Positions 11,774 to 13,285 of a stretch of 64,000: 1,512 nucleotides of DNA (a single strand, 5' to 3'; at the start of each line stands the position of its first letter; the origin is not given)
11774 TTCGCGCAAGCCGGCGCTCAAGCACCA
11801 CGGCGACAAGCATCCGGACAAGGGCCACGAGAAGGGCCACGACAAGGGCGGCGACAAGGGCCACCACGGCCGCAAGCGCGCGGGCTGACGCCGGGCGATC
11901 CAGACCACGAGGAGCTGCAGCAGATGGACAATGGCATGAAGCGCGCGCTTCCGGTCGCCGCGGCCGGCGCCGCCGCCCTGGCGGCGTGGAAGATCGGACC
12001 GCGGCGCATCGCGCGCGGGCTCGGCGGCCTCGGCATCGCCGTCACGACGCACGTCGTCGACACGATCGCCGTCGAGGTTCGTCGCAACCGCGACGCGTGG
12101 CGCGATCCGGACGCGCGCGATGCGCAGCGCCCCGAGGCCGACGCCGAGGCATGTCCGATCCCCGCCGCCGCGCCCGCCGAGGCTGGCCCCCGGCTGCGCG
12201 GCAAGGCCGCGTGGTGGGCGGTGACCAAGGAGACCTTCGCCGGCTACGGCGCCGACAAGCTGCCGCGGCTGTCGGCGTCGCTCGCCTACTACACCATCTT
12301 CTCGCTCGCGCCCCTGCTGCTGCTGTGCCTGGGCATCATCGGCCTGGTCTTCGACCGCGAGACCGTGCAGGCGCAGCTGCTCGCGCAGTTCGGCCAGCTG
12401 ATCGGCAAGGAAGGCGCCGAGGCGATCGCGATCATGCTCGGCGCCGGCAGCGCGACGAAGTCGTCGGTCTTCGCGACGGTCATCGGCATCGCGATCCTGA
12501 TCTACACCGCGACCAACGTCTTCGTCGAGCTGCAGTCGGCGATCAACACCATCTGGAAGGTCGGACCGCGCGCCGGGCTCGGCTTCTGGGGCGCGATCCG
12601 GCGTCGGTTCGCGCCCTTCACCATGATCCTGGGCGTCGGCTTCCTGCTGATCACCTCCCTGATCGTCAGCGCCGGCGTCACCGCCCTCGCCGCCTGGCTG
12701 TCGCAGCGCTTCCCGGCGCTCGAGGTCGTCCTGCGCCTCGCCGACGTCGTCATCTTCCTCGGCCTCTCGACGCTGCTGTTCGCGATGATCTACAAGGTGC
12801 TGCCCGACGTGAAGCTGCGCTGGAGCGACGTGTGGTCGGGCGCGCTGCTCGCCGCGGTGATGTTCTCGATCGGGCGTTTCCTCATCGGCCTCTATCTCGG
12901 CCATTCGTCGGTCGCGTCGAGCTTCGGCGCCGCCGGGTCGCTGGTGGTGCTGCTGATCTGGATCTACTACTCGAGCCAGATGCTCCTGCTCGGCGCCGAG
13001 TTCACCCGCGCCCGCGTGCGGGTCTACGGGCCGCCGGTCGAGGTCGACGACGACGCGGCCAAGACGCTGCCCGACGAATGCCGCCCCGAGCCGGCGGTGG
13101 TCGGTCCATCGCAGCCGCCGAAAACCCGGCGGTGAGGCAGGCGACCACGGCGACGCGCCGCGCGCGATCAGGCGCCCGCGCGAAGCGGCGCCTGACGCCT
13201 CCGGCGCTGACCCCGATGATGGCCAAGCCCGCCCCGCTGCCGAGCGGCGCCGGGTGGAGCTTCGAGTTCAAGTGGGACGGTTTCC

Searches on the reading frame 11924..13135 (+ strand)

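Call 60: search_protein_families(library=pfam, proteins=[window:11924-13135:+], max_evalue=0.001)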
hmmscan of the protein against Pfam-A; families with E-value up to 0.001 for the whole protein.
window:11924-13135:+ (403 aa): 1 family
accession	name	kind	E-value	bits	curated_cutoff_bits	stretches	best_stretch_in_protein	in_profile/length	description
PF03631.20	Virul_fac_BrkB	-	2.2e-49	168.9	33.7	1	111-363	3-254/259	Virulence factor BrkB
